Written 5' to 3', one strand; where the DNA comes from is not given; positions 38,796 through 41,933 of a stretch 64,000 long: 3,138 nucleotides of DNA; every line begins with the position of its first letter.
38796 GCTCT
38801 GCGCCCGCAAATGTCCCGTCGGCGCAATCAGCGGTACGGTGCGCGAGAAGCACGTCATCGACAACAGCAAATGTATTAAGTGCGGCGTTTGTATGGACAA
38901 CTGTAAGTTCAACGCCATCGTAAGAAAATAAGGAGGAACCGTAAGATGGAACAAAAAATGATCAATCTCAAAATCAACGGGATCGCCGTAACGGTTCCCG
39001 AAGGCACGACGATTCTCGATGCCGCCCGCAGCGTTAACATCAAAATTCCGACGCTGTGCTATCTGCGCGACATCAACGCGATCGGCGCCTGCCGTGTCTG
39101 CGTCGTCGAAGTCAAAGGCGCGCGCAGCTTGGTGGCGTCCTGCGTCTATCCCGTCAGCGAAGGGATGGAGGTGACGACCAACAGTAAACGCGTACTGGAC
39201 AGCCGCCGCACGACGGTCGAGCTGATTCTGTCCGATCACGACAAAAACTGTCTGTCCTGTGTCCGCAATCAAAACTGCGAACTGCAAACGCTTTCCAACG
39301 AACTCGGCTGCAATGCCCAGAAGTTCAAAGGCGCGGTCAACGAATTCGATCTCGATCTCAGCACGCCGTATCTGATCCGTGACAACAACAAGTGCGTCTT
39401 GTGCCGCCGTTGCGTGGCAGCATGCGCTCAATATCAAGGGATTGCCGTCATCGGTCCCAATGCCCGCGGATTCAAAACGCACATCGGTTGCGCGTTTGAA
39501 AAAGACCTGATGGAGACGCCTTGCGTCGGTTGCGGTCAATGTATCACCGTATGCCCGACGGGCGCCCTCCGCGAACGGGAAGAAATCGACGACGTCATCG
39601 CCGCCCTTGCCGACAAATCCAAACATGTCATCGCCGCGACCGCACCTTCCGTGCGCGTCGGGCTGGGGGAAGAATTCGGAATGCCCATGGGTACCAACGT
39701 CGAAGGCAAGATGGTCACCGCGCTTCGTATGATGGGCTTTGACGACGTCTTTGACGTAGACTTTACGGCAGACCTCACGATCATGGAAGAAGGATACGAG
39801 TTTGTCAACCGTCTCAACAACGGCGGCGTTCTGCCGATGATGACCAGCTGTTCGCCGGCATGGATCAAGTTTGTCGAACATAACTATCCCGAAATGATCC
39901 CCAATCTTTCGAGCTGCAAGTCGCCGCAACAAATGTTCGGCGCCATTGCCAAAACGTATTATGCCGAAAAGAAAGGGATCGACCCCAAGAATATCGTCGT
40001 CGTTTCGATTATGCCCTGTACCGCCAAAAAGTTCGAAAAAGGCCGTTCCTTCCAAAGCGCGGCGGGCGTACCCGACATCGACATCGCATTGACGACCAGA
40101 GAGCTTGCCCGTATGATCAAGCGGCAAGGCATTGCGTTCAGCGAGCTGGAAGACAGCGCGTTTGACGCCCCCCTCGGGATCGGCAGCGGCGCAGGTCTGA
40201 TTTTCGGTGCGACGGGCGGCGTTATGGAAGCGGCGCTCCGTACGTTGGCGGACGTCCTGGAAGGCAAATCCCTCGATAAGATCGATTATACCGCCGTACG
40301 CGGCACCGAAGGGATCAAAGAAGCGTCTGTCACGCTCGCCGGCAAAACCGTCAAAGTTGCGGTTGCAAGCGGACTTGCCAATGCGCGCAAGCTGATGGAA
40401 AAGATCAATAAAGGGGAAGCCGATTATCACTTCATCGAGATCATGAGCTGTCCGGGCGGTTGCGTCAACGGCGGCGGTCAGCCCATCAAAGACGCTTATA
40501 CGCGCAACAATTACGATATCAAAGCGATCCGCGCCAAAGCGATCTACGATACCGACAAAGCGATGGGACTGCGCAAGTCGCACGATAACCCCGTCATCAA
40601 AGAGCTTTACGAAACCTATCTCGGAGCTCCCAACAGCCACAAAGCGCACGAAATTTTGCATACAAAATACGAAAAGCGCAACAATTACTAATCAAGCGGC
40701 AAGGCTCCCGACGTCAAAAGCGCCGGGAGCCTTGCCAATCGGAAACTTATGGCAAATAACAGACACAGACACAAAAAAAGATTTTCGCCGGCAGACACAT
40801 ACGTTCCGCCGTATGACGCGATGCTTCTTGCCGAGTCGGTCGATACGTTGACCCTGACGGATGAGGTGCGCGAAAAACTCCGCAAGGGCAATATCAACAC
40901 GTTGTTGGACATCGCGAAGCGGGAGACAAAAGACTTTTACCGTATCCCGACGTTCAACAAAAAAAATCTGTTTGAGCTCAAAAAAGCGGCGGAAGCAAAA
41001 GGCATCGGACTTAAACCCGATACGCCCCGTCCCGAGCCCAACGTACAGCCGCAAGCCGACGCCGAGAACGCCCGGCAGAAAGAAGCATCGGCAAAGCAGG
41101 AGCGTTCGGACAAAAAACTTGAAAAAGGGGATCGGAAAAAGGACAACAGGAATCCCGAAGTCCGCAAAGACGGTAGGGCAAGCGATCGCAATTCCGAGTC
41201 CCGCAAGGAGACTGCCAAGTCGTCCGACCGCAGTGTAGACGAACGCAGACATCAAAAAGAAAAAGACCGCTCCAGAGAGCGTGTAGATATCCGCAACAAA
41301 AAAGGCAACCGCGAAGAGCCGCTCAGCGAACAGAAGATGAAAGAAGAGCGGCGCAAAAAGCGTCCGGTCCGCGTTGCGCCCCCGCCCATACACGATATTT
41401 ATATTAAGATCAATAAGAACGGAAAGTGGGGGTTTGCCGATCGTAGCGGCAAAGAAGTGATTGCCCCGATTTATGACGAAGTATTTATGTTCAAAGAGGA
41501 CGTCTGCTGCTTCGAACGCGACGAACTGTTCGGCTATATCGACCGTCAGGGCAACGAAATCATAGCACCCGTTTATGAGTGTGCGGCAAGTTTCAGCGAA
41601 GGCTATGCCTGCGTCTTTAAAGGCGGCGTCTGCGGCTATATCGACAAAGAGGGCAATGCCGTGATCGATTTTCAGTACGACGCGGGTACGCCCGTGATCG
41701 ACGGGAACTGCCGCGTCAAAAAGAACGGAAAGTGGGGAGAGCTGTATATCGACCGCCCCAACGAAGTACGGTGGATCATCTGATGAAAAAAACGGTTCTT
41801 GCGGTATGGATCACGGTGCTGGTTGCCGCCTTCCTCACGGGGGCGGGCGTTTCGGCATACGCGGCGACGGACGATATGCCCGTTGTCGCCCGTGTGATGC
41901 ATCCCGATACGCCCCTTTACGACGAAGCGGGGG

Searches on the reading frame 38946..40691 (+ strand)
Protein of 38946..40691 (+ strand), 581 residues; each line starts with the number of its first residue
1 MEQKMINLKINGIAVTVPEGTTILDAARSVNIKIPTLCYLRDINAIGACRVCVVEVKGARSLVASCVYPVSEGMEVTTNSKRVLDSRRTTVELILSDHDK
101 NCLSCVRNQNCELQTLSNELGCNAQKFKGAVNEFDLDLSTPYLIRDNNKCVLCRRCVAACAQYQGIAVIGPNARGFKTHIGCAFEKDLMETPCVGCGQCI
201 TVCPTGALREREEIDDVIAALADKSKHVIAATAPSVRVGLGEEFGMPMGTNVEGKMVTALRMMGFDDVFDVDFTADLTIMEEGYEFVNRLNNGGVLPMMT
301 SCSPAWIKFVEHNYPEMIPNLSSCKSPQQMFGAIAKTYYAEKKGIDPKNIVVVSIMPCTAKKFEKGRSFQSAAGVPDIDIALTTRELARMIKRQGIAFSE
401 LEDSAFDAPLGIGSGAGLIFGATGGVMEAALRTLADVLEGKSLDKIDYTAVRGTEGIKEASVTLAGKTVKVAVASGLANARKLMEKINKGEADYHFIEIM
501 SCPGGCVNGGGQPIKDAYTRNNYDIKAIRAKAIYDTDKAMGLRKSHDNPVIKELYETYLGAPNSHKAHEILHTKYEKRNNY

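Call 3: search_protein_families(library=pfam, proteins=[window:38946-40691:+], max_evalue=0.01)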
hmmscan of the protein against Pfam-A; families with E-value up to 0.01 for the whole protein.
window:38946-40691:+ (581 aa): 16 families
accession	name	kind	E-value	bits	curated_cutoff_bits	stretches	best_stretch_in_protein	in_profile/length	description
PF02906.19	Fe_hyd_lg_C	-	1.3e-101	339.8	22.1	1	226-510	1-245/245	Iron only hydrogenase large subunit, C-terminal domain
PF02256.22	Fe_hyd_SSU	-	1.3e-23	83.2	24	1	524-578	2-56/56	Iron hydrogenase small subunit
PF13510.11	Fer2_4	-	3.1e-23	82.1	22.8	1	3-80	1-81/82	2Fe-2S iron-sulfur cluster binding domain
PF10588.14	NADH-G_4Fe-4S_3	-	7.3e-14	51.5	27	1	87-124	1-38/40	NADH-ubiquinone oxidoreductase-G iron-sulfur binding region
PF13237.11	Fer4_10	-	4e-08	33.5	25.5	2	190-213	6-31/53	4Fe-4S dicluster domain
PF12838.12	Fer4_7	-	3.1e-07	31.2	27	1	149-207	1-52/52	4Fe-4S dicluster domain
PF22117.2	Fer4_Nqo3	-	9.6e-07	29.3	27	1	143-208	4-66/67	NADH-quinone oxidoreductase subunit 3, ferredoxin-like domain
PF12837.12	Fer4_6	-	3.2e-06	27.3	25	2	190-208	6-24/24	4Fe-4S binding domain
PF00037.32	Fer4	-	3.8e-06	26.9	21.1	1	193-209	8-24/24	4Fe-4S binding domain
PF13484.11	Fer4_16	-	1.9e-05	25.8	30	1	193-215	2-25/66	4Fe-4S double cluster binding domain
PF14697.11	Fer4_21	-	7.2e-05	23.3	35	1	146-206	4-55/59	4Fe-4S dicluster domain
PF25160.1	LdpA_Fe-S-bd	-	0.00061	20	27.6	1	186-211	21-46/49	LdpA Fe-S cluster-binding domain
PF13187.11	Fer4_9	-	0.0008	19.8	27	1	149-207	1-51/52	4Fe-4S dicluster domain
PF12797.12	Fer4_2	-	0.0013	19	24.5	1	143-160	3-20/22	4Fe-4S binding domain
PF19803.4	DUF6286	-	0.0091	16.9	35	0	438-488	35-85/108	Family of unknown function (DUF6286)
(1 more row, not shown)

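Call 4: search_protein_families(library=ncbifam, proteins=[window:38946-40691:+], max_evalue=0.01)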
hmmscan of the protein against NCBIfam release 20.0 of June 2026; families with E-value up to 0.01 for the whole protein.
window:38946-40691:+ (581 aa): 24 families
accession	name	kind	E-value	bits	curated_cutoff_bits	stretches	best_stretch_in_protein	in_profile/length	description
NF040763.1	FeFe_hydrog_A6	exception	7e-273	906.2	765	1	6-578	1-571/571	NADH-dependent [FeFe] hydrogenase, group A6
NF040762.1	Hydr_FeFe_Clost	exception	1.1e-204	681.3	900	1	7-576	2-572/572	ferredoxin hydrogenase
TIGR02512.1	FeFe_hydrog_A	subfamily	5.7e-164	545.4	405.95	1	144-514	3-374/375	[FeFe] hydrogenase, group A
NF005745.0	PRK07569.1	equivalog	8.3e-58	195.6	333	1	5-213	3-212/238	bidirectional hydrogenase complex protein HoxU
TIGR04105.1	FeFe_hydrog_B1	subfamily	2.5e-55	188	450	2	119-461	113-430/462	monomeric [FeFe] hydrogenase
TIGR01973.1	NuoG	equivalog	8e-39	133.9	470.05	1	8-210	1-200/606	NADH-quinone oxidoreductase subunit NuoG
NF006305.0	PRK08493.1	equivalog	2.1e-34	118.8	591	1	5-211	1-224/819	NADH-quinone oxidoreductase subunit G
NF005895.0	PRK07860.1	equivalog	1.1e-29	103.1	802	1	3-209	15-221/811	NADH-quinone oxidoreductase subunit G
NF009454.0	PRK12814.1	equivalog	3.2e-25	88.6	916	1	4-161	2-152/657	putative NADPH-dependent glutamate synthase small subunit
NF006221.0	PRK08348.1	subfamily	3e-06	27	124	1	143-214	39-98/136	NADH-plastoquinone oxidoreductase subunit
NF040864.1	HgcB_ferredoxin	equivalog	3.3e-05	23.6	99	1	188-214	11-37/93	mercury methylation ferredoxin HgcB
NF006183.0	PRK08318.1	equivalog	3.4e-05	22.8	335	1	121-215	317-401/422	NAD-dependent dihydropyrimidine dehydrogenase subunit PreA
NF042909.1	FMH_DH_FwdF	exception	6.6e-05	22.2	375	1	95-215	10-123/336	tungsten-dependent formylmethanofuran dehydrogenase subunit FwdF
NF045874.1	Vhu_polyferre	exception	0.00032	19.5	600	1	147-227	86-159/381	F420-non-reducing hydrogenase associated-polyferredoxin VhuB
NF005503.0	PRK07118.1-2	equivalog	0.00054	19.3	252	1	145-212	164-233/292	RnfABCDGE type electron transport complex subunit B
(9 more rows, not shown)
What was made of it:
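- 38946..40691 (+): HydA (catalytic [FeFe] hydrogenase of the bifurcating type). NF040763 906 bits against a cut-off of 765 (call 4).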

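Call 42: search_solved_structures(query=window:38946-40691:+, max_evalue=1e-30, show_alignments=2)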
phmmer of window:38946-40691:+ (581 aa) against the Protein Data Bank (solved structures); distinct sequences matched with E-value up to 1e-30: 48.
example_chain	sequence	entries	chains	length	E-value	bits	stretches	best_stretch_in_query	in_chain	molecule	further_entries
7q4v_A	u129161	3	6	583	9e-217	724.2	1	4-577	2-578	Iron hydrogenase HydA1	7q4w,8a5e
8a6t_A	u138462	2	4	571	9.9e-183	611.9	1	4-579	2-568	Electron bifurcating hydrogenase subunit HydA1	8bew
7qhf_A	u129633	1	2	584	3.6e-159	534.1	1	8-577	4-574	Iron hydrogenase 1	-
9rj9_A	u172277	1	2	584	4.1e-159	533.9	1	8-577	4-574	Iron hydrogenase 1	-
4xdd_A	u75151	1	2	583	5.2e-159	533.6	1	8-577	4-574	Iron hydrogenase 1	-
4xdc_A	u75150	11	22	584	5.2e-159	533.6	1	8-577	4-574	Iron hydrogenase 1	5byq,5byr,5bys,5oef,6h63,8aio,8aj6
8cjy_A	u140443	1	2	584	7.3e-159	533.1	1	8-577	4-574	Iron hydrogenase 1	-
6gm8_A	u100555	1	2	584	1.2e-158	532.3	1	8-577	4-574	Iron hydrogenase 1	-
6gm0_A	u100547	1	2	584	1.2e-158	532.3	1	8-577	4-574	Iron hydrogenase 1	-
6gm2_A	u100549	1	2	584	1.3e-158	532.2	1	8-577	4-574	Iron hydrogenase 1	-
6yf4_A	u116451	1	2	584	1.3e-158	532.2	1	8-577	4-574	Iron hydrogenase 1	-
6gm4_A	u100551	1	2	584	1.4e-158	532.1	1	8-577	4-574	Iron hydrogenase 1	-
1c4a_A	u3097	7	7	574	1.5e-158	532.1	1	8-577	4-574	PROTEIN (FE-ONLY HYDROGENASE) | PROTEIN (PERIPLASMIC HYDROGENASE 1) | Iron hydrogenase 1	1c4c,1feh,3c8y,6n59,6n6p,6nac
6gm1_A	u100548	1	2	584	3.7e-158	530.8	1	8-577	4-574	Iron hydrogenase 1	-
6gm3_A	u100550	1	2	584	4.1e-158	530.6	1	8-577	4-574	Iron hydrogenase 1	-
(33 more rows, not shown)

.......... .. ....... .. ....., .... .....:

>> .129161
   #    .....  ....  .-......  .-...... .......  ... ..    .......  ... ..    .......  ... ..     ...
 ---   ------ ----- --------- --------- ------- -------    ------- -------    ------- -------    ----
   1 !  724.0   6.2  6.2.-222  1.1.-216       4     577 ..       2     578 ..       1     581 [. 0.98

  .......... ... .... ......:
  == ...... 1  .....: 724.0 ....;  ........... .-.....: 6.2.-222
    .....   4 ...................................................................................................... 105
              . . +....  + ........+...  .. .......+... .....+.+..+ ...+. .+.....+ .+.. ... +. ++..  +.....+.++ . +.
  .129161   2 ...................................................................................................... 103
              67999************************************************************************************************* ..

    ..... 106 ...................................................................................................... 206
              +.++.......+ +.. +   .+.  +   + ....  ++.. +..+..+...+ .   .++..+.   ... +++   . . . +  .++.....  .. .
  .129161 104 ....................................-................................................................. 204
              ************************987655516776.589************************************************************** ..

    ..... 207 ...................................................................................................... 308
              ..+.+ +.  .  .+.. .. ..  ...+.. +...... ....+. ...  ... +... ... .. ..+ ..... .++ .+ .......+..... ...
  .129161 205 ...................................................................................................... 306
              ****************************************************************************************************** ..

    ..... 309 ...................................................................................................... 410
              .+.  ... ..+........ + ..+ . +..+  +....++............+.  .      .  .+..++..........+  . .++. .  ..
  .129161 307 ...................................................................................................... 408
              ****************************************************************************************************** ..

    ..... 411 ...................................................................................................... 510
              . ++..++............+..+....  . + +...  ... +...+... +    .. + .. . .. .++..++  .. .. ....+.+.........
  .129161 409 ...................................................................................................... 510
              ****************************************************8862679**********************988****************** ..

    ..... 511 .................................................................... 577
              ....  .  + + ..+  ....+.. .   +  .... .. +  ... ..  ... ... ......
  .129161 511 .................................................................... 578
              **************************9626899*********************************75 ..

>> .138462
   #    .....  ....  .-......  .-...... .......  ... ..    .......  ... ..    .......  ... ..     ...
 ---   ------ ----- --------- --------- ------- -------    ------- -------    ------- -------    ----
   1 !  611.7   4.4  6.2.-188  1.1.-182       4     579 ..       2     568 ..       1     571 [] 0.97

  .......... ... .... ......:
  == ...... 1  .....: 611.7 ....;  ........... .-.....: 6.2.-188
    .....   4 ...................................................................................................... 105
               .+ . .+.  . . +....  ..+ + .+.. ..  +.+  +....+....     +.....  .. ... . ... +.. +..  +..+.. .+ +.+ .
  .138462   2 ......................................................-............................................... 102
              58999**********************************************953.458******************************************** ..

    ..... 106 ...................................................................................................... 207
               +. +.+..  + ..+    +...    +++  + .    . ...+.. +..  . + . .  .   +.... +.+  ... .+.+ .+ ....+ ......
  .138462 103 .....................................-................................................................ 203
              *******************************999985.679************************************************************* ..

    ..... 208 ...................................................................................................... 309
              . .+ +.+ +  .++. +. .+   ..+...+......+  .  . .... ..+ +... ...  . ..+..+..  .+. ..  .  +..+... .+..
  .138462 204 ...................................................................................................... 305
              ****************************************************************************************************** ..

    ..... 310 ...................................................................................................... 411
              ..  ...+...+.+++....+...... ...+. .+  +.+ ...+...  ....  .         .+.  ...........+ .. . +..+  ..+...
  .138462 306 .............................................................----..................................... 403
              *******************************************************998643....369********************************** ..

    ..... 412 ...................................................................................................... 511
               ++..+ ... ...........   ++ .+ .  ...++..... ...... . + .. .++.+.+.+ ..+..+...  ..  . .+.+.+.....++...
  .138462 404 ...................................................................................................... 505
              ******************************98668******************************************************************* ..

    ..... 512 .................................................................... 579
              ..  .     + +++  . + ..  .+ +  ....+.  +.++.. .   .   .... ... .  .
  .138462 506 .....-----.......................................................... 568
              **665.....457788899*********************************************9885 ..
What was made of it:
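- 38946..40691 (+): E 9e-217 to HydA1 of a solved electron-bifurcating HydABC complex (call 42).
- On Electron-bifurcating HydABC [FeFe] hydrogenase: E 9e-217 to HydA1 of a solved HydABC complex (call 42).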

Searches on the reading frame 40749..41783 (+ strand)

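Call 61: search_protein_families(library=pfam, proteins=[window:40749-41783:+], max_evalue=0.0001)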
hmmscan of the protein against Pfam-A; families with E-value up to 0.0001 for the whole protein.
window:40749-41783:+ (344 aa): 1 family
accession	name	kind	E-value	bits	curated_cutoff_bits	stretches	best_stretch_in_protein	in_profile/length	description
PF14903.11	WG_beta_rep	-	4.5e-30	103.8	25.6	3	261-293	1-33/35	WG containing repeat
